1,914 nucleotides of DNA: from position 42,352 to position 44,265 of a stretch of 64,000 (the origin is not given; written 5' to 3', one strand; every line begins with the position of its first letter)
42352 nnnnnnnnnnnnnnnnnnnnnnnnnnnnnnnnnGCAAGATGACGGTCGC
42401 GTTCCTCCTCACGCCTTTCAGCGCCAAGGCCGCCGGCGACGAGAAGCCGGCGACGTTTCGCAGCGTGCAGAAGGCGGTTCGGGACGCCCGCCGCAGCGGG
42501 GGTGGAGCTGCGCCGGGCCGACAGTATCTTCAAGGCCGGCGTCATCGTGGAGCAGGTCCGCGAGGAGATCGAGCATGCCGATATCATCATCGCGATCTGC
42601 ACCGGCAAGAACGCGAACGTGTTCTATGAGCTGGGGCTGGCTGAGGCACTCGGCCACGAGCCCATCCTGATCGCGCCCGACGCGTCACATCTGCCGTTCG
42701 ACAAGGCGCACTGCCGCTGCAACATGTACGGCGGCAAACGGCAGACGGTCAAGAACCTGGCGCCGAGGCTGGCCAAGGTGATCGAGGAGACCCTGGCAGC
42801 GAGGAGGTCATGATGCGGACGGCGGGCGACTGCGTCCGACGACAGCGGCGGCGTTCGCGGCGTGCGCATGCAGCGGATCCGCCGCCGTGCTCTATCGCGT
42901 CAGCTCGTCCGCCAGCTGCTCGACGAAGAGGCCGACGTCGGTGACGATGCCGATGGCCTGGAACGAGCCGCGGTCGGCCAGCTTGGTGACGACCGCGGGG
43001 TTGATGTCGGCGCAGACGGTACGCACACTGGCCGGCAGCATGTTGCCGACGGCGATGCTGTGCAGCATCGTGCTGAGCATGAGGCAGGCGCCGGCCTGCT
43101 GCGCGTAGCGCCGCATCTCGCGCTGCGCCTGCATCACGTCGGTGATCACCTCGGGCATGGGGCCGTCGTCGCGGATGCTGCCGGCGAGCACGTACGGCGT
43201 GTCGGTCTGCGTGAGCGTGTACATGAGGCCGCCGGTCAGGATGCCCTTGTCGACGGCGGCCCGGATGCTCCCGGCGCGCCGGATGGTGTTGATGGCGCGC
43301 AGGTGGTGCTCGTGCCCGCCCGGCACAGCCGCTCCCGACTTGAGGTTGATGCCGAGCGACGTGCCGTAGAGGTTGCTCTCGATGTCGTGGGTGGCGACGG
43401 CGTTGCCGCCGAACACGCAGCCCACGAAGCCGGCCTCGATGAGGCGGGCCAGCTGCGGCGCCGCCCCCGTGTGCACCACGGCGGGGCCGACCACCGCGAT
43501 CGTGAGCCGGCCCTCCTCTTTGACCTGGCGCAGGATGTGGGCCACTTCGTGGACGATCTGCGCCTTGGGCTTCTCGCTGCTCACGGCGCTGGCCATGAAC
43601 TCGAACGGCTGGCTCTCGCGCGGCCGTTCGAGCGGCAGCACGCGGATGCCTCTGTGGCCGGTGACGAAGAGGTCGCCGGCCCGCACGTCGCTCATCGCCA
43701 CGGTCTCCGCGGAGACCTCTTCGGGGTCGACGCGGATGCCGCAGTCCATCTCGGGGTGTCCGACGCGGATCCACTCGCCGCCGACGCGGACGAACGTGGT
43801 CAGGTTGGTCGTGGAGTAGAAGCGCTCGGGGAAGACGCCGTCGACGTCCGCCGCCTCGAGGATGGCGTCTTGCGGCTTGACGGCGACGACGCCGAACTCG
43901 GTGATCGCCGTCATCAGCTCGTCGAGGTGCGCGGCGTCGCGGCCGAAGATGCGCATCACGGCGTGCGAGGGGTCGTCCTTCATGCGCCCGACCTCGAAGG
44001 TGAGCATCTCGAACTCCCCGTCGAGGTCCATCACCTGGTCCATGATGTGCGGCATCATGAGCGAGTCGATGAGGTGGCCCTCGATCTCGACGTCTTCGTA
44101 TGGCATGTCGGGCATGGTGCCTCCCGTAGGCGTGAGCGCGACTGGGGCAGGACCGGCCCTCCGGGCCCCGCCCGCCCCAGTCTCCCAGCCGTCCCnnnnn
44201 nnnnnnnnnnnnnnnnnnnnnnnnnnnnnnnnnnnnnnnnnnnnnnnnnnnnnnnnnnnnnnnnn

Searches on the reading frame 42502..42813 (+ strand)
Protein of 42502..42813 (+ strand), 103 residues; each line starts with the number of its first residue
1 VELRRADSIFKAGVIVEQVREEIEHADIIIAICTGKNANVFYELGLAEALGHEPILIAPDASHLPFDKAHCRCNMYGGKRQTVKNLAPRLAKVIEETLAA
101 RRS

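Call 7: search_protein_families(library=ncbifam, proteins=[window:42502-42813:+], max_evalue=0.01)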
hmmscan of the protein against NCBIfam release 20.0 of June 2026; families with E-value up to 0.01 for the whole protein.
window:42502-42813:+ (103 aa): 1 family
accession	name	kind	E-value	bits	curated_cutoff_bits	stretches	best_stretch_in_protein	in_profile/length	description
TIGR01737.1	FGAM_synth_I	equivalog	0.0031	16.9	177.8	1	5-48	57-98/228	phosphoribosylformylglycinamidine synthase I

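Call 8: search_protein_families(library=pfam, proteins=[window:42502-42813:+], max_evalue=0.01)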
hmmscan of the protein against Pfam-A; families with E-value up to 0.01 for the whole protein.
window:42502-42813:+ (103 aa): 1 family
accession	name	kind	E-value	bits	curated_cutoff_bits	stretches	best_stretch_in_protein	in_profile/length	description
PF05014.21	Nuc_deoxyrib_tr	-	0.00051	20.6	28.8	1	12-64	49-103/117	Nucleoside 2-deoxyribosyltransferase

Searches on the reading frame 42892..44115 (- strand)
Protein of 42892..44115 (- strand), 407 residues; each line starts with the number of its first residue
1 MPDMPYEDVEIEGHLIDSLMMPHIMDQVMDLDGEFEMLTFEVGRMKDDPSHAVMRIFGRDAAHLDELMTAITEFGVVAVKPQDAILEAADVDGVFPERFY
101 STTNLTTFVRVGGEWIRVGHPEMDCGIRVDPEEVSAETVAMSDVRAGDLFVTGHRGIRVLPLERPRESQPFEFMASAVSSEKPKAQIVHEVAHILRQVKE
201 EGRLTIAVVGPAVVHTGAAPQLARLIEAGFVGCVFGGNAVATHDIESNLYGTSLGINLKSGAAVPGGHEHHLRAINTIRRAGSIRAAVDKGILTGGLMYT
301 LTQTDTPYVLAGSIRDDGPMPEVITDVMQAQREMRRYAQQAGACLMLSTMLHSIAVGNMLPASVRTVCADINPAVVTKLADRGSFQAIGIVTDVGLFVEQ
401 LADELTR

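Call 7: search_protein_families(library=ncbifam, proteins=[window:42892-44115:-], max_evalue=0.01)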
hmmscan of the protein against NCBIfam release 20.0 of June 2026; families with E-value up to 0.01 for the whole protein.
window:42892-44115:- (407 aa): 4 families
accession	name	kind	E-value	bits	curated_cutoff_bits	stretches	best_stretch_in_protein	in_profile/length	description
TIGR00300.1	TIGR00300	equivalog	2.6e-160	533.8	410.8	1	7-405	4-404/407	ornithine cyclodeaminase, nickel-pincer nucleotide-dependent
NF052231.1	bifunc_ArgZ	exception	5.9e-127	424.6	1025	1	8-406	287-693/696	bifunctional arginine dihydrolase/ornithine cyclodeaminase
NF052526.1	ODC_var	equivalog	1.1e-81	274.4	440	1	82-406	22-362/364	putative NPN-dependent ornithine cyclodeaminase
NF052581.1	GSU2086_dom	subfamily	1.3e-07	31.5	250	1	183-253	43-113/301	GSU2086 family protein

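Call 8: search_protein_families(library=pfam, proteins=[window:42892-44115:-], max_evalue=0.01)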
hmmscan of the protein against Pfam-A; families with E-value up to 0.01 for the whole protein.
window:42892-44115:- (407 aa): 3 families
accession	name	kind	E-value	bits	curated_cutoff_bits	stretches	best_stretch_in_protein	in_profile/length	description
PF21570.3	ArgZ-like_C_2nd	-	8.9e-98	326.6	27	1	190-401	2-213/213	Arginine dihydrolase ArgZ-like, C-terminal, Rossmann fold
PF04455.17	Saccharop_dh_N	-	1.6e-31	109.2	23.5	1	7-104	2-99/100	LOR/SDH bifunctional enzyme conserved region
PF21571.2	ArgZ-like_C_1st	-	1.5e-30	105.4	27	1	107-188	2-84/84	Arginine dihydrolase ArgZ-like, C-terminal, first region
